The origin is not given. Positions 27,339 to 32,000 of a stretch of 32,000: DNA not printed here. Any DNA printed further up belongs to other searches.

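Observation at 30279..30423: NRPS with two complete adenylation domains in tandem and no carrier domain between them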

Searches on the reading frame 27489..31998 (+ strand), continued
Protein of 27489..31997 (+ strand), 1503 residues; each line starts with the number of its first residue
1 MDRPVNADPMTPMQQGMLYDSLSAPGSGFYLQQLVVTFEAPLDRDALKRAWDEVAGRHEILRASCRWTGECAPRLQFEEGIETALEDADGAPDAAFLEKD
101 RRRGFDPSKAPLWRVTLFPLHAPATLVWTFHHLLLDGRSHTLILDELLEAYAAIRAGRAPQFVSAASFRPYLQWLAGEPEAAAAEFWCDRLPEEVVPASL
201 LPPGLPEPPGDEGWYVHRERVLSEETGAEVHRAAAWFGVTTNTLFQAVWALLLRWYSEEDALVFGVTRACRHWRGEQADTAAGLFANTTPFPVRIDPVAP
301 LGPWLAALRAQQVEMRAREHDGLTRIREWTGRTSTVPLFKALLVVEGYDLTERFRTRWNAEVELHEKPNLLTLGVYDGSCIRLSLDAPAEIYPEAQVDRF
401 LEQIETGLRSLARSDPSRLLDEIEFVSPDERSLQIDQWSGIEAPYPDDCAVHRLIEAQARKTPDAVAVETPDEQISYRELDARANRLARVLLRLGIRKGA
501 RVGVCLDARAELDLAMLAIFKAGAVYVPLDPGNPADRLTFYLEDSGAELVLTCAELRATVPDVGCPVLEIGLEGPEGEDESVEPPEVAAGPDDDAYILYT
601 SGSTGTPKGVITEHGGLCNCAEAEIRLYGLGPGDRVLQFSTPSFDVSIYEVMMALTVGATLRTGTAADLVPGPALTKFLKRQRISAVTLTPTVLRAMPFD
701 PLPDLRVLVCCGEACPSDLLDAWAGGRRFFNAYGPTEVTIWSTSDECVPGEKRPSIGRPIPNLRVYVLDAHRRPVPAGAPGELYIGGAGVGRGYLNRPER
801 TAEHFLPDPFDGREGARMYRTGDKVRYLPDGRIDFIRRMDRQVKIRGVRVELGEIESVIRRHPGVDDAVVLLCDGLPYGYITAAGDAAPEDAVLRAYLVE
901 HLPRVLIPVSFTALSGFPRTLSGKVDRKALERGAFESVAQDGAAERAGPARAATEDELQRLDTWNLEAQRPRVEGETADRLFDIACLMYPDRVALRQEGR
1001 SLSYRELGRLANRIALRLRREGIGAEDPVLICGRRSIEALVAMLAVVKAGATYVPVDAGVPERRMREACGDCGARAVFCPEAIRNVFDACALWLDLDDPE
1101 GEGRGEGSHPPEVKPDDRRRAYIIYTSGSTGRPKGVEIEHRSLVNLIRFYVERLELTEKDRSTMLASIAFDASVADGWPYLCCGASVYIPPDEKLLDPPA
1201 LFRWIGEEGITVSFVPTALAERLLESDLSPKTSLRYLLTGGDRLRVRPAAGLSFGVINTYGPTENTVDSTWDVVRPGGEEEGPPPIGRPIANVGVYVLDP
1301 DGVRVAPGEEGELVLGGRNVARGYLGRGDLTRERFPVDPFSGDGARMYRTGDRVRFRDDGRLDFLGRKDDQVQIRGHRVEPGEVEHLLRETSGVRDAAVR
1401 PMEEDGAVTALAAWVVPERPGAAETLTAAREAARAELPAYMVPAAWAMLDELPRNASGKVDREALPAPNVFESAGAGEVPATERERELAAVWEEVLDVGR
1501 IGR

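Call 16: find_homologous_proteins(query=window:27489-31997:+, max_evalue=1e-30)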
Query window:27489-31997:+ (1503 aa): 1012 proteins with E <= 1e-30 among 8000 candidates; the best 120 are listed.
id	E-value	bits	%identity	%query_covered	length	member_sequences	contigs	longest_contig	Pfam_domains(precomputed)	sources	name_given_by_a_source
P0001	0.0e+0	3442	100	100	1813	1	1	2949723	PF00668.26,PF00550.32,PF00501.35,PF13193.13,PF00975.27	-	-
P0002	0.0e+0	1292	47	99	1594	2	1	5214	PF00668.26,PF00550.32,PF00501.35,PF13193.13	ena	-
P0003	0.0e+0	1291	45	99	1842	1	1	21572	PF00668.26,PF16911.11,PF00550.32,PF00501.35,PF13193.13,PF00975.27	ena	-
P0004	0.0e+0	1271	46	99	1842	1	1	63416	PF00668.26,PF00550.32,PF00501.35,PF13193.13,PF00975.27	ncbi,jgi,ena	jgi:amino acid adenylation domain-containing protein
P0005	0.0e+0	1173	43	100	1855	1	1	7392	PF00668.26,PF00550.32,PF00501.35,PF13193.13,PF00975.27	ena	-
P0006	0.0e+0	1151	43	98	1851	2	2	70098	PF00668.26,PF00550.32,PF00501.35,PF13193.13,PF00975.27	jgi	-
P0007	0.0e+0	1145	42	100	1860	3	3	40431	PF00668.26,PF16911.11,PF00550.32,PF00501.35,PF13193.13,PF00561.27,PF00975.27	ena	-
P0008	0.0e+0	1118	39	62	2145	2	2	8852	PF00668.26,PF00550.32,PF00501.35,PF13193.13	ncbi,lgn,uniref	ncbi:amino acid adenylation domain-containing protein [Roseiflexus sp.]|uniref:amino acid adenylatio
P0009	0.0e+0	1100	43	99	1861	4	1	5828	PF00668.26,PF00550.32,PF00501.35,PF13193.13,PF00975.27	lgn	-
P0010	0.0e+0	1094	36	65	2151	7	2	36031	PF00668.26,PF00550.32,PF00501.35,PF13193.13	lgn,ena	-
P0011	0.0e+0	1092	38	62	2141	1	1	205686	PF00668.26,PF00550.32,PF00501.35,PF13193.13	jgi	jgi:amino acid adenylation domain-containing protein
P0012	0.0e+0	1088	39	61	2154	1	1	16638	PF00668.26,PF00550.32,PF00501.35,PF13193.13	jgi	jgi:amino acid adenylation domain-containing protein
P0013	0.0e+0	1071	36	63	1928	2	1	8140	PF00668.26,PF00550.32,PF00501.35,PF13193.13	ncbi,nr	ncbi:MAG TPA: amino acid adenylation domain-containing protein [Myxococcus sp.]|nr:amino acid adenyl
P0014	0.0e+0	1070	37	61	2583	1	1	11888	PF00668.26,PF00550.32,PF00501.35,PF13193.13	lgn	-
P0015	0.0e+0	1065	35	62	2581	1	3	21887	PF00668.26,PF00550.32,PF00501.35,PF13193.13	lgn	-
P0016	0.0e+0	1050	38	61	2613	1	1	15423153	PF00668.26,PF00550.32,PF00501.35,PF13193.13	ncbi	ncbi:amino acid adenylation domain-containing protein [Sorangium sp. So ce269]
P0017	0.0e+0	1050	35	61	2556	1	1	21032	PF00668.26,PF00550.32,PF00501.35,PF13193.13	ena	-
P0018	0.0e+0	1048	33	62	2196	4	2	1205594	PF00668.26,PF00550.32,PF00501.35,PF13193.13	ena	-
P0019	0.0e+0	1046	37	64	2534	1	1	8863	PF00668.26,PF00550.32,PF00501.35,PF13193.13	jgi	jgi:amino acid adenylation domain-containing protein/non-ribosomal peptide synthase protein (TIGR017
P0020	0.0e+0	1044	34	65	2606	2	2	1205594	PF00668.26,PF00550.32,PF00501.35,PF13193.13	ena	-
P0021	0.0e+0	1034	39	61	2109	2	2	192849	PF00668.26,PF00550.32,PF00501.35,PF13193.13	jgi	jgi:amino acid adenylation domain-containing protein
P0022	0.0e+0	1034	37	62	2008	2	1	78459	PF00668.26,PF00550.32,PF00501.35,PF13193.13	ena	-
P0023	0.0e+0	1030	36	61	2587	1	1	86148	PF00668.26,PF16911.11,PF00550.32,PF00501.35,PF13193.13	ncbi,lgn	-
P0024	0.0e+0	1027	35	62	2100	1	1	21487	PF00668.26,PF00550.32,PF00501.35,PF13193.13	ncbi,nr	ncbi:amino acid adenylation domain-containing protein [Micromonospora sp. CPCC 205371]|nr:amino acid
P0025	0.0e+0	1025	37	61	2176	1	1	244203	PF00668.26,PF00550.32,PF00501.35,PF13193.13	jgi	jgi:amino acid adenylation domain-containing protein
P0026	0.0e+0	1023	36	61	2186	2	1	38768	PF00668.26,PF00550.32,PF00501.35,PF13193.13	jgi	jgi:amino acid adenylation domain-containing protein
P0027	0.0e+0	1015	38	61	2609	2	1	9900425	PF00668.26,PF00550.32,PF00501.35,PF13193.13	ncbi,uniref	ncbi:amino acid adenylation domain-containing protein [Sorangium sp. So ce1036]|uniref:amino acid ad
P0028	0.0e+0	1014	34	61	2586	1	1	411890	PF00668.26,PF00550.32,PF00501.35,PF13193.13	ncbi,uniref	ncbi:amino acid adenylation domain-containing protein [Nostoc sp.]|uniref:amino acid adenylation dom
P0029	1.9e-296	1005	35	61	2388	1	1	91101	PF00668.26,PF00550.32,PF00501.35,PF13193.13,PF00975.27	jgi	-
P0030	2.2e-296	1005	33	62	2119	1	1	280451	PF00668.26,PF00550.32,PF00501.35,PF13193.13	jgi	jgi:amino acid adenylation domain-containing protein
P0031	1.1e-295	1003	37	62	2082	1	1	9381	PF00668.26,PF00550.32,PF00501.35,PF13193.13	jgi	jgi:amino acid adenylation domain-containing protein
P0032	8.3e-295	1000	36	61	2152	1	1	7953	PF00668.26,PF00550.32,PF00501.35,PF13193.13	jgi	jgi:amino acid adenylation domain-containing protein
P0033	4.1e-294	997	35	61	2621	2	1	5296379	PF00668.26,PF00550.32,PF00501.35,PF13193.13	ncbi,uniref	ncbi:hypothetical protein GmRootV213_12830 [Variovorax sp. V213]|uniref:amino acid adenylation domai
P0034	8.4e-294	996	38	61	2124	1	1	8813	PF00668.26,PF00550.32,PF00501.35,PF13193.13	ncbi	-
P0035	8.4e-292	990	38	62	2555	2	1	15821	PF00668.26,PF00296.27,PF00550.32,PF00501.35,PF13193.13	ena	-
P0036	1.8e-291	989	37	62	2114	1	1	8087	PF00668.26,PF00550.32,PF00501.35,PF13193.13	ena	-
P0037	1.9e-291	989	38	65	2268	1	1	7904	PF00668.26,PF00550.32,PF00501.35,PF13193.13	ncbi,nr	ncbi:MAG TPA: amino acid adenylation domain-containing protein [Longimicrobiaceae bacterium]|nr:amin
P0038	2.4e-290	985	34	62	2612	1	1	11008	PF00668.26,PF00550.32,PF00501.35,PF13193.13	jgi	jgi:amino acid adenylation domain-containing protein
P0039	4.1e-289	981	35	62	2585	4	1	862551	PF00668.26,PF00550.32,PF00501.35,PF13193.13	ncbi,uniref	ncbi:amino acid adenylation domain-containing protein [Variovorax sp. AB1(2024)]|uniref:amino acid a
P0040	5.3e-289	981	41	99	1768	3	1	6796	PF00668.26,PF00550.32,PF00501.35,PF13193.13,PF00975.27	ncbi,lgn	-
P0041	7.3e-289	980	38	61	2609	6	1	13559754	PF00668.26,PF00550.32,PF00501.35,PF13193.13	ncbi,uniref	ncbi:amino acid adenylation domain-containing protein [Sorangium sp. So ce394]|uniref:amino acid ade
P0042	1.2e-287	976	36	62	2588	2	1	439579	PF00668.26,PF00550.32,PF00501.35,PF13193.13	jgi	jgi:amino acid adenylation domain-containing protein/non-ribosomal peptide synthase protein (TIGR017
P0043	1.7e-286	972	40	62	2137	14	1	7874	PF00668.26,PF00550.32,PF00501.35,PF13193.13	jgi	-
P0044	4.4e-284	964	36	62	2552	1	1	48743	PF00668.26,PF00550.32,PF00501.35,PF13193.13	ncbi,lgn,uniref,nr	ncbi:amino acid adenylation domain-containing protein [Massilia sp. CCM 8695]|uniref:Amino acid aden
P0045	9.0e-284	963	34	61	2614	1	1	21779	PF00668.26,PF00550.32,PF00501.35,PF13193.13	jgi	jgi:amino acid adenylation domain-containing protein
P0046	9.9e-283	960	38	61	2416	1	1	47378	PF00668.26,PF00550.32,PF00501.35,PF13193.13,PF00975.27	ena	-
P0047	4.4e-282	958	33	62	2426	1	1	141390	PF00668.26,PF00550.32,PF00501.35,PF13193.13,PF00561.27,PF00975.27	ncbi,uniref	ncbi:amino acid adenylation domain-containing protein [Kitasatospora sp. NPDC101183]|uniref:amino ac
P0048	1.4e-281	956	34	68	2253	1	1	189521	PF00668.26,PF00550.32,PF00501.35,PF13193.13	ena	-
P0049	4.4e-281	954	36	63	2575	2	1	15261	PF00668.26,PF00550.32,PF00501.35,PF13193.13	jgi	jgi:amino acid adenylation domain-containing protein/non-ribosomal peptide synthase protein (TIGR017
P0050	2.5e-280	952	37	62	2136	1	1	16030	PF00668.26,PF00550.32,PF00501.35,PF13193.13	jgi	jgi:amino acid adenylation domain-containing protein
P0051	8.7e-280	950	36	61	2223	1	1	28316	PF00668.26,PF00550.32,PF00501.35,PF13193.13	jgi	jgi:amino acid adenylation domain-containing protein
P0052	1.2e-279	949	40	97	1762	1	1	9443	PF00668.26,PF00550.32,PF00501.35,PF13193.13,PF00975.27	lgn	-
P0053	2.2e-279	949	35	61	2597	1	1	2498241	PF00668.26,PF00550.32,PF00501.35,PF13193.13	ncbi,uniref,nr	ncbi:non-ribosomal peptide synthetase [Cupriavidus sp. MP-37]|uniref:non-ribosomal peptide synthetas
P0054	2.7e-279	948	40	99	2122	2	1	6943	PF00668.26,PF00550.32,PF13480.14,PF00501.35,PF13193.13,PF00975.27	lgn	-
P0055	1.9e-278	946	38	61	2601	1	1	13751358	PF00668.26,PF00550.32,PF00501.35,PF13193.13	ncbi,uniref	ncbi:amino acid adenylation domain-containing protein [Sorangium sp. So ce260]|uniref:amino acid ade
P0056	9.4e-278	943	35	64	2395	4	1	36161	PF00668.26,PF00550.32,PF00501.35,PF13193.13,PF00975.27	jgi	jgi:amino acid adenylation domain-containing protein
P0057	6.6e-276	937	35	64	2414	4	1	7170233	PF00668.26,PF00550.32,PF00501.35,PF13193.13,PF00975.27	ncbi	ncbi:pyoverdine non-ribosomal peptide synthetase PvdD [Streptomyces sp. E-15]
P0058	1.2e-275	936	36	61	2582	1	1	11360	PF00668.26,PF00550.32,PF00501.35,PF13193.13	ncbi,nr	ncbi:MAG TPA: amino acid adenylation domain-containing protein, partial [Thermoanaerobaculia bacteri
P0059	1.7e-275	936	32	61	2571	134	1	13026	PF00668.26,PF00550.32,PF00501.35,PF13193.13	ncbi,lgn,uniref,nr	ncbi:fengycin non-ribosomal peptide synthetase FenD [Bacillus halotolerans]|uniref:fengycin non-ribo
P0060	1.8e-275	936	36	62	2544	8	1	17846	PF00668.26,PF16911.11,PF00550.32,PF00501.35,PF13193.13,PF00975.27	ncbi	ncbi:amino acid adenylation domain-containing protein, partial [Cupriavidus basilensis]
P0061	2.1e-274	932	36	62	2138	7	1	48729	PF00668.26,PF16911.11,PF00550.32,PF00501.35,PF13193.13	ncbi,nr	ncbi:hypothetical protein GCM10010501_75190 [Streptomyces libani subsp. rufus]|nr:hypothetical prote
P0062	3.1e-273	928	37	61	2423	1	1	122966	PF00668.26,PF00550.32,PF00501.35,PF13193.13,PF00975.27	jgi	jgi:amino acid adenylation domain-containing protein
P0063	1.8e-272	926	36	64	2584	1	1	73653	PF00668.26,PF16911.11,PF00550.32,PF00501.35,PF13193.13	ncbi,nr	ncbi:MAG: amino acid adenylation domain-containing protein [Acidobacteriota bacterium]|nr:amino acid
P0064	2.6e-271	922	35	63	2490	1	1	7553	PF00668.26,PF00550.32,PF00501.35,PF13193.13,PF00975.27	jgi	jgi:amino acid adenylation domain-containing protein/non-ribosomal peptide synthase protein (TIGR017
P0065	7.1e-271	920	37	57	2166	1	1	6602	PF00668.26,PF00550.32,PF00501.35,PF13193.13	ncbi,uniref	ncbi:amino acid adenylation domain-containing protein, partial [Nonomuraea sp. NPDC049784]|uniref:am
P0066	1.2e-270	920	37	61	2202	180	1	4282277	PF00668.26,PF00550.32,PF00501.35,PF13193.13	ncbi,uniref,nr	ncbi:amino acid adenylation domain-containing protein [Burkholderia gladioli]|uniref:non-ribosomal p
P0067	1.5e-269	916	37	67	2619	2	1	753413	PF00668.26,PF00550.32,PF00501.35,PF13193.13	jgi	-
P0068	1.5e-269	916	37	63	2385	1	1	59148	PF00668.26,PF00550.32,PF00501.35,PF13193.13,PF00975.27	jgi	jgi:amino acid adenylation domain-containing protein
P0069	5.5e-269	914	38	61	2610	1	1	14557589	PF00668.26,PF00550.32,PF00501.35,PF13193.13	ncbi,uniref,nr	ncbi:peptide synthetase [Sorangium cellulosum]|uniref:Peptide synthetase n=1 Tax=Sorangium cellulosu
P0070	5.6e-269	914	32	61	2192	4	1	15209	PF00668.26,PF00550.32,PF00501.35,PF13193.13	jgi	jgi:amino acid adenylation domain-containing protein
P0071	1.2e-266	906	35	45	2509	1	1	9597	PF00668.26,PF00550.32,PF00501.35,PF13193.13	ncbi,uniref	ncbi:amino acid adenylation domain-containing protein [Streptomyces sp. NPDC056638]|uniref:amino aci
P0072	3.3e-266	905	35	59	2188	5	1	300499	PF00668.26,PF00550.32,PF00501.35,PF13193.13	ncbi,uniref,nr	ncbi:amino acid adenylation domain-containing protein [Bradyrhizobium sp. AUGA SZCCT0240]|uniref:non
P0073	4.2e-266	905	34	61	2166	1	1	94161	PF00668.26,PF00550.32,PF00501.35,PF13193.13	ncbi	-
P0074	1.1e-265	903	36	61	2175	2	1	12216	PF00668.26,PF00550.32,PF00501.35,PF13193.13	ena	-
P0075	1.5e-264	899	36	54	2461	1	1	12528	PF00668.26,PF00550.32,PF00501.35,PF13193.13,PF00975.27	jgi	jgi:amino acid adenylation domain-containing protein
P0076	2.1e-264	899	34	62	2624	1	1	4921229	PF00668.26,PF00550.32,PF00501.35,PF13193.13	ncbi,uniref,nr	ncbi:non-ribosomal peptide synthetase [Gloeobacter morelensis]|uniref:Amino acid adenylation domain-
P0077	1.2e-263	896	36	61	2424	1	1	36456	PF00668.26,PF00550.32,PF00501.35,PF13193.13,PF00975.27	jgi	jgi:amino acid adenylation domain-containing protein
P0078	4.3e-263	895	33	61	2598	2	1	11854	PF00668.26,PF00550.32,PF00501.35,PF13193.13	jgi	jgi:amino acid adenylation domain-containing protein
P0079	1.1e-261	890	36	61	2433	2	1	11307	PF00668.26,PF00550.32,PF00501.35,PF13193.13,PF00975.27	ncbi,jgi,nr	ncbi:MAG TPA: amino acid adenylation domain-containing protein [Thermoanaerobaculia bacterium]|nr:am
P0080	9.2e-261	887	38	65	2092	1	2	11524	PF00668.26,PF16911.11,PF16363.12,PF00550.32,PF00501.35,PF13193.13,PF07993.19,PF01370.28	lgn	-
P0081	3.9e-259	882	35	62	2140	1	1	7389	PF00668.26,PF00550.32,PF00501.35,PF13193.13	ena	-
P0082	1.5e-258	880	36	62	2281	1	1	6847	PF00668.26,PF00550.32,PF00501.35,PF13193.13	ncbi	ncbi:MAG TPA: amino acid adenylation domain-containing protein, partial [Longimicrobiaceae bacterium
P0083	2.3e-258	879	32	61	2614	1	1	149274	PF00668.26,PF00550.32,PF00501.35,PF13193.13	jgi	jgi:amino acid adenylation domain-containing protein/non-ribosomal peptide synthase protein (TIGR017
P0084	8.3e-258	877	33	61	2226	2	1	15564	PF00668.26,PF00550.32,PF00501.35,PF13193.13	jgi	-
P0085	2.4e-257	876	34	62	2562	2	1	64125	PF00668.26,PF00550.32,PF00501.35,PF13193.13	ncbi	-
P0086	1.1e-256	873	35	62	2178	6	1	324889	PF00668.26,PF00550.32,PF00501.35,PF13193.13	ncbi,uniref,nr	ncbi:non-ribosomal peptide synthetase [Methylosinus sp. C49]|uniref:non-ribosomal peptide synthetase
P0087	2.3e-256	872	35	62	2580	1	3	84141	PF00668.26,PF00550.32,PF00501.35,PF13193.13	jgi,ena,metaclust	metaclust:\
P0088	2.9e-256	872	36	61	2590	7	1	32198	PF00668.26,PF00550.32,PF00501.35,PF13193.13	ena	-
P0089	7.4e-256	871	33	61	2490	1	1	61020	PF00668.26,PF00550.32,PF18563.7,PF00501.35,PF13193.13,PF00975.27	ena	-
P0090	8.9e-256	870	33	61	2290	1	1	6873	PF00668.26,PF00550.32,PF00501.35,PF13193.13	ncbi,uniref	ncbi:amino acid adenylation domain-containing protein, partial [Dactylosporangium darangshiense]|uni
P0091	1.8e-255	869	36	61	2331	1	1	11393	PF00668.26,PF00550.32,PF00501.35,PF13193.13,PF00975.27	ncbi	-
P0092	4.2e-255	868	35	61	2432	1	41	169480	PF00668.26,PF00550.32,PF12697.14,PF00501.35,PF13193.13,PF00975.27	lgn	-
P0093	7.4e-255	867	32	61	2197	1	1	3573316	PF00668.26,PF00550.32,PF00501.35,PF13193.13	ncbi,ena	-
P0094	8.2e-255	867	38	61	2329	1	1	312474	PF00668.26,PF00550.32,PF00501.35,PF13193.13,PF00975.27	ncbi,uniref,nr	ncbi:hypothetical protein Lesp02_43760 [Lentzea sp. NBRC 105346]|uniref:amino acid adenylation domai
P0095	1.5e-254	866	34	63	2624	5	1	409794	PF00668.26,PF00550.32,PF00501.35,PF13193.13,PF11203.14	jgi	jgi:amino acid adenylation domain-containing protein/non-ribosomal peptide synthase protein (TIGR017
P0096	7.5e-254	864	34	61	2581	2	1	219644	PF00668.26,PF00550.32,PF00501.35,PF13193.13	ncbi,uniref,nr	ncbi:non-ribosomal peptide synthetase [Caballeronia sp. dw_19]|uniref:non-ribosomal peptide syntheta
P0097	1.2e-253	863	35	61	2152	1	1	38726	PF00668.26,PF00550.32,PF00501.35,PF13193.13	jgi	jgi:amino acid adenylation domain-containing protein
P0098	3.3e-253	862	35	62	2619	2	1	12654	PF00668.26,PF00550.32,PF00501.35,PF13193.13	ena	-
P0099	3.3e-253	862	35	61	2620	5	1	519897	PF00668.26,PF00550.32,PF00501.35,PF13193.13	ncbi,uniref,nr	ncbi:non-ribosomal peptide synthetase [Pseudomonas alkylphenolica]|uniref:non-ribosomal peptide synt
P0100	4.4e-253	861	35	62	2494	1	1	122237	PF00668.26,PF00550.32,PF00501.35,PF13193.13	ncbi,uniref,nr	ncbi:non-ribosomal peptide synthetase [Micromonospora echinofusca]|uniref:Amino acid adenylation dom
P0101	1.4e-252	860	33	60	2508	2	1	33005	PF00668.26,PF00550.32,PF00501.35,PF13193.13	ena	-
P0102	1.4e-252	860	32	59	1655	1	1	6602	PF00668.26,PF00550.32,PF00501.35,PF13193.13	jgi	jgi:amino acid adenylation domain-containing protein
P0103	1.1e-251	857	38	61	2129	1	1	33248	PF00668.26,PF00550.32,PF00501.35,PF13193.13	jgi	jgi:amino acid adenylation domain-containing protein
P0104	2.5e-250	852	33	62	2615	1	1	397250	PF00668.26,PF00550.32,PF00501.35,PF13193.13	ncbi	ncbi:amino acid adenylation domain-containing protein, partial [Pseudomonas sp. No.117]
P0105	2.9e-250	852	36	61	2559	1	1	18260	PF00668.26,PF16911.11,PF00550.32,PF00501.35,PF13193.13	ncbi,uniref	ncbi:amino acid adenylation domain-containing protein, partial [Streptomyces sp. NPDC049577]|uniref:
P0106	3.9e-250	852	32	70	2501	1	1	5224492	PF00668.26,PF00550.32,PF05050.20,PF00501.35,PF13193.13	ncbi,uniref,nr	ncbi:amino acid adenylation domain-containing protein [Lysobacter sp. BMK333-48F3]|uniref:non-riboso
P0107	8.5e-250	851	34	61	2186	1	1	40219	PF00668.26,PF00550.32,PF00501.35,PF13193.13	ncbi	ncbi:hypothetical protein GCM10027570_22130 [Streptomonospora sediminis]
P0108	8.5e-249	847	35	61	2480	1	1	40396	PF00668.26,PF00550.32,PF00501.35,PF13193.13,PF00975.27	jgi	jgi:amino acid adenylation domain-containing protein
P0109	9.3e-249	847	32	46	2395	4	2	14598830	PF00668.26,PF00550.32,PF00501.35,PF13193.13,PF00975.27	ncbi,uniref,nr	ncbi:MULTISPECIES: non-ribosomal peptide synthetase [Sorangium]|uniref:Carrier domain-containing pro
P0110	1.4e-248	847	32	61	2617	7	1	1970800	PF00668.26,PF16911.11,PF00550.32,PF00501.35,PF13193.13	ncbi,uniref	ncbi:amino acid adenylation domain-containing protein [Streptomyces melanogenes]|uniref:amino acid a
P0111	3.0e-248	845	40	34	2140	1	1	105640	PF00668.26,PF00550.32,PF00501.35,PF13193.13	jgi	jgi:amino acid adenylation domain-containing protein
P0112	6.5e-248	844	35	65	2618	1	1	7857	PF00668.26,PF00550.32,PF00501.35,PF13193.13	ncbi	ncbi:MAG: hypothetical protein V7637_3356, partial [Mycobacteriales bacterium]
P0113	8.7e-248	844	37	61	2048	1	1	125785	PF00668.26,PF16911.11,PF00550.32,PF00501.35,PF13193.13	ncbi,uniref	ncbi:non-ribosomal peptide synthetase, partial [Myxococcus sp. RHSTA-1-4]|uniref:non-ribosomal pepti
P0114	1.3e-247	843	42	35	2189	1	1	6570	PF00668.26,PF00550.32,PF00501.35,PF13193.13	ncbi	ncbi:MAG: amino acid adenylation domain-containing protein, partial [Longimicrobiaceae bacterium]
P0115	1.8e-247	843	35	61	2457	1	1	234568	PF00668.26,PF00550.32,PF00501.35,PF13193.13,PF00975.27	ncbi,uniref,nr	ncbi:non-ribosomal peptide synthetase [Myxococcus sp. RHSTA-1-4]|uniref:amino acid adenylation domai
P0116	4.4e-246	838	38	61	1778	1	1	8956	PF00668.26,PF00550.32,PF00501.35,PF13193.13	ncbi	ncbi:MAG: amino acid adenylation domain-containing protein, partial [Limisphaerales bacterium]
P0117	7.5e-246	837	39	64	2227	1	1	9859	PF00668.26,PF00550.32,PF00501.35,PF13193.13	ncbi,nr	ncbi:MAG TPA: amino acid adenylation domain-containing protein [Longimicrobium sp.]|nr:amino acid ad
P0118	2.4e-245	836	33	59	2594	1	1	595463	PF00668.26,PF00550.32,PF00501.35,PF13193.13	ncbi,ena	-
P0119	4.9e-245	835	34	62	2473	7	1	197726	PF00668.26,PF00550.32,PF00501.35,PF13193.13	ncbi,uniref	ncbi:amino acid adenylation domain-containing protein [Amycolatopsis mediterranei]|uniref:amino acid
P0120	9.8e-245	834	35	61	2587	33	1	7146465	PF00668.26,PF00550.32,PF00501.35,PF13193.13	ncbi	ncbi:amino acid adenylation domain-containing protein [Variovorax boronicumulans]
